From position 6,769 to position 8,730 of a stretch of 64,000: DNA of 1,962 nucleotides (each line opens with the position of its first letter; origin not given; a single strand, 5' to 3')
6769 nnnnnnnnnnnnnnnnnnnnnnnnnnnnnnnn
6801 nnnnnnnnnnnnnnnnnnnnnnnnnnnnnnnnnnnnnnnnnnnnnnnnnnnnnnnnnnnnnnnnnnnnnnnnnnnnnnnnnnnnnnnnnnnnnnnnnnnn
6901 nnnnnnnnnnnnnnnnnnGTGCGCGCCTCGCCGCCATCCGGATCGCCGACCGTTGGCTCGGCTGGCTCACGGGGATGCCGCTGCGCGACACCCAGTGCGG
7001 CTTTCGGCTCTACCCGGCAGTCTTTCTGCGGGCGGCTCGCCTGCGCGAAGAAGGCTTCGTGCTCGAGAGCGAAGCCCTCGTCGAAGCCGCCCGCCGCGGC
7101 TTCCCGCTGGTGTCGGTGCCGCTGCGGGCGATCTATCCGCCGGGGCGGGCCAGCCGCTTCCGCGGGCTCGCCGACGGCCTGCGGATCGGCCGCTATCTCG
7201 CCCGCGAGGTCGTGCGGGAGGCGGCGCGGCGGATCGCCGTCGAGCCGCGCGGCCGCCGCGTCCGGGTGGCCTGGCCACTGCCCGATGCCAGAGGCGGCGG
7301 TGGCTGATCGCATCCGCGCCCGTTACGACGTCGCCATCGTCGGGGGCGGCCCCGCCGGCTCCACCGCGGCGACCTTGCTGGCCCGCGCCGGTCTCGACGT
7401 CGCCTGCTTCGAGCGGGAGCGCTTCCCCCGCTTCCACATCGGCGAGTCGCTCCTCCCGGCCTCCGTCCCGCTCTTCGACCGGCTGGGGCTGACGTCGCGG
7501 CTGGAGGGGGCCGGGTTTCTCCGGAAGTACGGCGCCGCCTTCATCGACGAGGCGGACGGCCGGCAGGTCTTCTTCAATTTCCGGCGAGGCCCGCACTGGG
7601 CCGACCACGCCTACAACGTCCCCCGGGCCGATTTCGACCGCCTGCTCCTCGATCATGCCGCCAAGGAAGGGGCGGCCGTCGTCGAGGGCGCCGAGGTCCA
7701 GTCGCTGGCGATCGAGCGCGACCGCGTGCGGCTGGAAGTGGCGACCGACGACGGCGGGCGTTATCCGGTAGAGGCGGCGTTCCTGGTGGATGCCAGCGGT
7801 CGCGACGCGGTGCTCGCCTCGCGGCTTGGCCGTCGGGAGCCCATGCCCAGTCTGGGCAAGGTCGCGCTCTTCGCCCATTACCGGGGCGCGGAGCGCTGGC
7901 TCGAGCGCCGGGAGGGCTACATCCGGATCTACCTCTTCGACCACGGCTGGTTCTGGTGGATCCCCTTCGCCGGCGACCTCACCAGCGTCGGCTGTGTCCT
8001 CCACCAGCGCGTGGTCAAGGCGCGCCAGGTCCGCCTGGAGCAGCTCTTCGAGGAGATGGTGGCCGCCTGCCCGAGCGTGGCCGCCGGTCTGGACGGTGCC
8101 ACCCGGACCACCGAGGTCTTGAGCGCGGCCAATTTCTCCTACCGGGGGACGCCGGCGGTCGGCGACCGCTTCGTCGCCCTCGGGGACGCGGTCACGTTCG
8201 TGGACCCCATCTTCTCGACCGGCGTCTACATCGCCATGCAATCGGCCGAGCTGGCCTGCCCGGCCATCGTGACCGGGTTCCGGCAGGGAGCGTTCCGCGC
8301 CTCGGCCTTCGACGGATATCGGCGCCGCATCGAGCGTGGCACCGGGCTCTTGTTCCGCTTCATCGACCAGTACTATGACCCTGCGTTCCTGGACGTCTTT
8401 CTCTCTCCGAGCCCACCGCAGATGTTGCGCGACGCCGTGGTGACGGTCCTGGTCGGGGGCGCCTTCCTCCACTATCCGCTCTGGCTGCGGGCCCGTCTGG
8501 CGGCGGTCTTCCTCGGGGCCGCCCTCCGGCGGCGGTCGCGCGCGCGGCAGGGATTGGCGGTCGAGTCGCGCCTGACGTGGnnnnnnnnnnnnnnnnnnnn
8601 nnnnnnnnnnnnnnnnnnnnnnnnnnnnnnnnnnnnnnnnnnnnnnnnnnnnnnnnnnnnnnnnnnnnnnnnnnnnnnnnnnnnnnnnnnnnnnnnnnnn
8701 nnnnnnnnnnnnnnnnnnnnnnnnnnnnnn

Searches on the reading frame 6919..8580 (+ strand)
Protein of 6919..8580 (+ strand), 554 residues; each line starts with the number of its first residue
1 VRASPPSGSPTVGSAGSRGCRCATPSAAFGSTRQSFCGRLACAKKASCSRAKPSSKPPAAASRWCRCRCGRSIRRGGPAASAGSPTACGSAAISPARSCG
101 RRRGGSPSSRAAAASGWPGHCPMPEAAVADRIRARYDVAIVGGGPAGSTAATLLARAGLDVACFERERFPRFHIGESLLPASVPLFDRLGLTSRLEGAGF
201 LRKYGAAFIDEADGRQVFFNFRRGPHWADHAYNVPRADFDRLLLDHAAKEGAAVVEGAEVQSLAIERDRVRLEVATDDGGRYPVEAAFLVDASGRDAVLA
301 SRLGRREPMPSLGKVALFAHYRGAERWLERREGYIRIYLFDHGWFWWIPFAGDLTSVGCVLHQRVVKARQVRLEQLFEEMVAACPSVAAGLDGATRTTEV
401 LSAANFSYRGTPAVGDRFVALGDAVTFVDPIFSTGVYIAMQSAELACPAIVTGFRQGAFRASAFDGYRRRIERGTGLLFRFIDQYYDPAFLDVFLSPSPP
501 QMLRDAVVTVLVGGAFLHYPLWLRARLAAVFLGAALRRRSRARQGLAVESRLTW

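Call 13: search_protein_families(library=pfam, proteins=[window:6919-8580:+], max_evalue=0.01)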
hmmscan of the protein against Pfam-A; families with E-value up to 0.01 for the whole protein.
window:6919-8580:+ (554 aa): 12 families
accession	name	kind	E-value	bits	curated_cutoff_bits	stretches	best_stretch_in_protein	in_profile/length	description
PF04820.20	Trp_halogenase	-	4.2e-32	112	21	2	229-487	150-387/458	Tryptophan halogenase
PF01494.25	FAD_binding_3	-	1.7e-21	77.3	22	1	136-447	2-315/349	FAD binding domain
PF01266.30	DAO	-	5.4e-11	43.1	27.9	2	137-170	1-34/353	FAD dependent oxidoreductase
PF07992.20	Pyr_redox_2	-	6.5e-08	32.8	26.1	1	136-169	1-35/291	Pyridine nucleotide-disulphide oxidoreductase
PF12831.13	FAD_oxidored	-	7.4e-08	32.5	27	1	137-299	1-150/416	FAD dependent oxidoreductase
PF13450.12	NAD_binding_8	-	1.1e-06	29.3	21.9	1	140-170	1-31/68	NAD(P)-binding Rossmann-like domain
PF00890.30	FAD_binding_2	-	2.4e-06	27.4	20.4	1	137-169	1-33/414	FAD binding domain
PF01134.28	GIDA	-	9.3e-06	25.4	22.1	1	137-284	1-141/391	Glucose inhibited division protein A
PF01946.23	Thi4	-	6.1e-05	22.8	26.2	1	134-167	16-50/235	Thi4 family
PF05834.18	Lycopene_cycl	-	0.00014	21.6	23.4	0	137-165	1-31/380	Lycopene cyclase protein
PF00070.33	Pyr_redox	-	0.0011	19.9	22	0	138-170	2-34/82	Pyridine nucleotide-disulphide oxidoreductase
PF03486.20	HI0933_like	-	0.0097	15.8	50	0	137-167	2-32/244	HI0933-like protein Rossmann domain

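Call 15: search_protein_families(library=ncbifam, proteins=[window:6919-8580:+], max_evalue=0.001)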
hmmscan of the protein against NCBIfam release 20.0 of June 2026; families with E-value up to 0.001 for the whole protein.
window:6919-8580:+ (554 aa): 57 families (the best 25 are shown)
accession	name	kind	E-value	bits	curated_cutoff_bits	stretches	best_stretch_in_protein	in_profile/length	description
NF033113.0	halo_ClmS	equivalog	2.3e-65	221.2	900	1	136-473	3-344/570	chloramphenicol-biosynthetic FADH2-dependent halogenase CmlS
NF049967.1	QhpG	equivalog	4.4e-48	164.2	240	1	138-473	1-309/423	flavin-dependent monooxygenase QhpG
TIGR02032.1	GG-red-SF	subfamily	1.5e-36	126.6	158.8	1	136-449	1-296/297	geranylgeranyl reductase family protein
NF038171.1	maturase_LodB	equivalog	8.1e-34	117.3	400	1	137-477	1-336/361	lysine-epsilon-oxidase maturase LodB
NF038174.1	maturase_GoxB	equivalog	1.8e-23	83.2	400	1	137-474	2-331/358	glycine oxidase maturase GoxB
NF041080.1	DGGGPL_reductase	equivalog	1.3e-21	77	580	1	135-463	1-324/447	digeranylgeranylglycerophospholipid reductase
NF004833.1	PRK06185.1-1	subfamily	7e-20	71.1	488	1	137-475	4-340/403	FAD-dependent oxidoreductase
NF004834.1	PRK06185.1-3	subfamily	2.5e-18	66.1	500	1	135-470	7-339/420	FAD-dependent oxidoreductase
NF045655.1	MkRedMenJ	equivalog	4.5e-16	58.8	700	1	134-449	3-314/406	menaquinone reductase MenJ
TIGR02023.1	BchP-ChlP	subfamily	3.3e-15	56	343.3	2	234-483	89-329/388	geranylgeranyl diphosphate reductase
NF004835.0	PRK06185.1-4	equivalog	9.5e-14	51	601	1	134-301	9-177/411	FAD-dependent oxidoreductase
NF006092.0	PRK08244.1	equivalog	5.1e-12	45.2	644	1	135-380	2-240/494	monooxygenase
NF041385.1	Dggglyphlred_Halo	equivalog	1.3e-11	43.7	700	0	414-450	277-313/405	digeranylgeranylglycerophospholipid reductase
NF004780.0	PRK06126.1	subfamily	4.6e-11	41.7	445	1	132-307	5-199/552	hypothetical protein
NF005720.0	PRK07538.1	subfamily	8.7e-11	41.3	400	1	137-327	4-194/418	hypothetical protein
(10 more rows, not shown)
